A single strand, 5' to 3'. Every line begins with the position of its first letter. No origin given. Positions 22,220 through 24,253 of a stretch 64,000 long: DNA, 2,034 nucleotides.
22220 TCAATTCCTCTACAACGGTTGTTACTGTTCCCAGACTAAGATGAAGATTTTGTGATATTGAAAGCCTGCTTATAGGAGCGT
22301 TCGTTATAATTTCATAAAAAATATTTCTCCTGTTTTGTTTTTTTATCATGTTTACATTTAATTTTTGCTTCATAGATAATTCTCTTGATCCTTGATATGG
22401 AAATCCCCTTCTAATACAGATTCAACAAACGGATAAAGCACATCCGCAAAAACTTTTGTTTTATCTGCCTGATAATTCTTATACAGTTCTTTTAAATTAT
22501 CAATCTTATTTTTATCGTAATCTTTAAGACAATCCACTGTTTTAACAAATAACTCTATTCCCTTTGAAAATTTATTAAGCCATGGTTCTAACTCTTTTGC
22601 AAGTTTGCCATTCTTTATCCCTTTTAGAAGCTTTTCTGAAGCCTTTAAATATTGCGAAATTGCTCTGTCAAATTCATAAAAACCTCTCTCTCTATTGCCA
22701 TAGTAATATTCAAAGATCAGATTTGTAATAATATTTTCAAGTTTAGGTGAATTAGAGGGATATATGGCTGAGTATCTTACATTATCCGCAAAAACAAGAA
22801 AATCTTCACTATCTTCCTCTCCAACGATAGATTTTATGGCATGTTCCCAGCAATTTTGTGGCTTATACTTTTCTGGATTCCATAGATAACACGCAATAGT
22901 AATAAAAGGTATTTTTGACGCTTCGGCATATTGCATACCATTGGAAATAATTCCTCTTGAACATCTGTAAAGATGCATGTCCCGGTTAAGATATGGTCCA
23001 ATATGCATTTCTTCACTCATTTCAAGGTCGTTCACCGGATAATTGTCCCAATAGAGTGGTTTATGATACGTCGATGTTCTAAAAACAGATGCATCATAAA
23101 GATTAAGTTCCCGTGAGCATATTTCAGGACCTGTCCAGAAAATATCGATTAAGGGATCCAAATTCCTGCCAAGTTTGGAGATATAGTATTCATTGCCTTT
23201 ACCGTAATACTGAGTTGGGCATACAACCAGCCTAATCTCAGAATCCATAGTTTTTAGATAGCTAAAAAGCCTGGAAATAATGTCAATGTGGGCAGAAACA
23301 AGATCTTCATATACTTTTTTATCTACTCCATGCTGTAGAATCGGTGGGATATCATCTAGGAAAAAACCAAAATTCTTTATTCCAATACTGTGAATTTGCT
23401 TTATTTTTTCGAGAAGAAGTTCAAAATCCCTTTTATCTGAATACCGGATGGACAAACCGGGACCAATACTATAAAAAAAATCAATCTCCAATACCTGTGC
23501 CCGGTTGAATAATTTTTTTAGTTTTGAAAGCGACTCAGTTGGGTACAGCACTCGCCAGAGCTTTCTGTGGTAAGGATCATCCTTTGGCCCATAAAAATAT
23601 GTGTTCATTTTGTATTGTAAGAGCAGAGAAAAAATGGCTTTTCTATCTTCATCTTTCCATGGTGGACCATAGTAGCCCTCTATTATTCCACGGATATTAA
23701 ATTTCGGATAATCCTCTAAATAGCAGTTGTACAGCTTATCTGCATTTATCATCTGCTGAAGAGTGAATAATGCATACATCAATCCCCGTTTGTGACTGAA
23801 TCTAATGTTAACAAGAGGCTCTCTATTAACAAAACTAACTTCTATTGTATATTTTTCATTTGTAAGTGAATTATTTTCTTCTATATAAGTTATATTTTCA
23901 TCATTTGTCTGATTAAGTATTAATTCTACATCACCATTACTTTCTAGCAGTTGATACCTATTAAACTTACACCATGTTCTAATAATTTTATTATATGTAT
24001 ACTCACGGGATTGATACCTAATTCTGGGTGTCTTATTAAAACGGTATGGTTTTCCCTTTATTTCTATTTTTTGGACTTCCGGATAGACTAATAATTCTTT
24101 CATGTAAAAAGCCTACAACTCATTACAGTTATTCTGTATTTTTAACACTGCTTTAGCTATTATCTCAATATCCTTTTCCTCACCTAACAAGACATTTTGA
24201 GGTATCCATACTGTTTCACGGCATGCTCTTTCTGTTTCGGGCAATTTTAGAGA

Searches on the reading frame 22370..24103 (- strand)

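Call 95: search_protein_families(library=pfam, proteins=[window:22370-24103:-], max_evalue=0.0001)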
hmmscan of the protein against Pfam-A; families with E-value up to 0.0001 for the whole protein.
window:22370-24103:- (577 aa): 2 families
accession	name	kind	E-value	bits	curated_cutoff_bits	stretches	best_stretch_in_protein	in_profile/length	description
PF07555.19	NAGidase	-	8.4e-95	317.9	25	1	138-439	1-294/295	beta-N-acetylglucosaminidase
PF02838.20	Glyco_hydro_20b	-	4.7e-05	24.6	26.1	1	6-124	4-116/124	Glycosyl hydrolase family 20, domain 2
